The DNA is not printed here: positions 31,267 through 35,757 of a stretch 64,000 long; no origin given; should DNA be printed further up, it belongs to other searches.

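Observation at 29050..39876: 10.8-kb co-directional cell-surface operon: four secreted proteins plus an O-antigen-ligase/TPR membrane protein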

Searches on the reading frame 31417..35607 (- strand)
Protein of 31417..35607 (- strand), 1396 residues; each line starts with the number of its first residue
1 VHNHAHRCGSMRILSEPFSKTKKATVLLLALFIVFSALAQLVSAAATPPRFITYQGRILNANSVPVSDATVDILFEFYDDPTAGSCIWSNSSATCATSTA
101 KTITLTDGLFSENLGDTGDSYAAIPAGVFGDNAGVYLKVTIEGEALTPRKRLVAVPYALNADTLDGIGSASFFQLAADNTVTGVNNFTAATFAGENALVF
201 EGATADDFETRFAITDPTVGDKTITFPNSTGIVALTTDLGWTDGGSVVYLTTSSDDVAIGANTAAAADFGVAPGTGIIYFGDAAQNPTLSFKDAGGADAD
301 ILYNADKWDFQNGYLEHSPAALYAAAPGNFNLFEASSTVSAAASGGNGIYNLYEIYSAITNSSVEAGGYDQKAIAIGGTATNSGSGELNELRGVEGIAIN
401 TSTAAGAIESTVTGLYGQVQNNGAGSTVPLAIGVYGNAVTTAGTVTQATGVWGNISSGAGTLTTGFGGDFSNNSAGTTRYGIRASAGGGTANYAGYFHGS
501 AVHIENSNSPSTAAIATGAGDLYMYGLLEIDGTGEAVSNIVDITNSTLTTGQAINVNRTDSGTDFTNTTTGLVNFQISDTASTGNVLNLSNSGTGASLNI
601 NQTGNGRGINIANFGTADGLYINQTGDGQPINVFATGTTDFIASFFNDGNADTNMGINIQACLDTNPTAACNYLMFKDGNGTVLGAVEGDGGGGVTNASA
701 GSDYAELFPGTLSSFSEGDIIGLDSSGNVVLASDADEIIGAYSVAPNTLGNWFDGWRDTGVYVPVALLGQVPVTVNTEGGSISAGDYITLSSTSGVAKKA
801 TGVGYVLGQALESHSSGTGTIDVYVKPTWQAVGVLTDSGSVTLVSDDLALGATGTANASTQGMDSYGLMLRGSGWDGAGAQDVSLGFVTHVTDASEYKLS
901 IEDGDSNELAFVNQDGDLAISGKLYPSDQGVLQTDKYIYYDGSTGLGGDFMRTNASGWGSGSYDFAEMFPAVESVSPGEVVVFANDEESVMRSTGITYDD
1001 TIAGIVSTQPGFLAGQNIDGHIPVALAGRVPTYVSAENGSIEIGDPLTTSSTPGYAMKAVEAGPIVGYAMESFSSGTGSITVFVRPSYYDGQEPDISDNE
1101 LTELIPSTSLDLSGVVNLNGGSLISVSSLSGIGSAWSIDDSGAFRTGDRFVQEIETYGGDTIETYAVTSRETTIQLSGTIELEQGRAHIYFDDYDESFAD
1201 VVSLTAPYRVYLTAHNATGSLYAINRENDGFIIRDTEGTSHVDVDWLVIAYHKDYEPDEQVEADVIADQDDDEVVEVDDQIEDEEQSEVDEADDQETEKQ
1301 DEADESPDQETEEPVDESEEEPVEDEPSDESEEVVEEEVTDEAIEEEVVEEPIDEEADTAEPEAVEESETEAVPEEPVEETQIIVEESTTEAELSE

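Call 5: search_protein_families(library=pfam, proteins=[window:31417-35607:-], max_evalue=0.1)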
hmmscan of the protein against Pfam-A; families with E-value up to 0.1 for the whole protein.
window:31417-35607:- (1396 aa): 0 families

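Call 6: search_protein_families(library=ncbifam, proteins=[window:31417-35607:-], max_evalue=0.1)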
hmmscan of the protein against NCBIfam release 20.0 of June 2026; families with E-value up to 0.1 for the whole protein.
window:31417-35607:- (1396 aa): 1 family
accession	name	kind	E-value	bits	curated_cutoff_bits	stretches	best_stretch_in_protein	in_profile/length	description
NF053851.1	Bdello_MAT_N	subfamily_domain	5.3e-08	32.8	60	1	41-124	6-82/162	mosaic adhesive trimer family chimeric fiber protein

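Call 16: search_solved_structures(query=window:31417-35607:-, max_evalue=1, show_alignments=3)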
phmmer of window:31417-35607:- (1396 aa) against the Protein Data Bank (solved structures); distinct sequences matched with E-value up to 1: 2.
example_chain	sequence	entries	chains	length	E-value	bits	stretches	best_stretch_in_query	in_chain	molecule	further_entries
5o60_O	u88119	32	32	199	0.11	13.2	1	1284-1356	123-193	50S ribosomal protein L17 | Large ribosomal subunit protein bL17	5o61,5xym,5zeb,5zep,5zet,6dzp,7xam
9e0n_O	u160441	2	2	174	0.61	10.8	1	1284-1333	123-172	Large ribosomal subunit protein bL17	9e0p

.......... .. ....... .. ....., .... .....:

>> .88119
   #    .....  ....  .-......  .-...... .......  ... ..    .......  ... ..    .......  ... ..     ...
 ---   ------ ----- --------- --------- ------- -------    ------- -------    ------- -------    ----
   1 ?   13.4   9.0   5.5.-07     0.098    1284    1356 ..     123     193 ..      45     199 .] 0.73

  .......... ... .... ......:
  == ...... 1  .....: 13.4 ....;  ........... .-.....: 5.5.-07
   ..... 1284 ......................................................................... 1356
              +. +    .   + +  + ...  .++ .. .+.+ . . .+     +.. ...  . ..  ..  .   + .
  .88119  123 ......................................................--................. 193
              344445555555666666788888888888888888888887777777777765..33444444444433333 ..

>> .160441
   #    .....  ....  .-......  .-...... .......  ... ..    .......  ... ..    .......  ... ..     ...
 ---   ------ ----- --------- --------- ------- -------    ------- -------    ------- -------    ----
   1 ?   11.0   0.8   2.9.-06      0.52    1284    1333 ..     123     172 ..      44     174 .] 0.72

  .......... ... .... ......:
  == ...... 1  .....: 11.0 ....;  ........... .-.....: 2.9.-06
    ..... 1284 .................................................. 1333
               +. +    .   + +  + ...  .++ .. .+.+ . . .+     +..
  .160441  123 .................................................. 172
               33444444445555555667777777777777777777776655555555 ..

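Call 25: search_protein_families(library=phrogs, proteins=[window:31417-35607:-], max_evalue=0.01)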
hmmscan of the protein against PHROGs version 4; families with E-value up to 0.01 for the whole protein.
window:31417-35607:- (1396 aa): 1 family
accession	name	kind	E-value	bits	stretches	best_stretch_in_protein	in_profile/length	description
phrog_19602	-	tail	5.1e-05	23.3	0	1002-1068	423-486/504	tail fiber protein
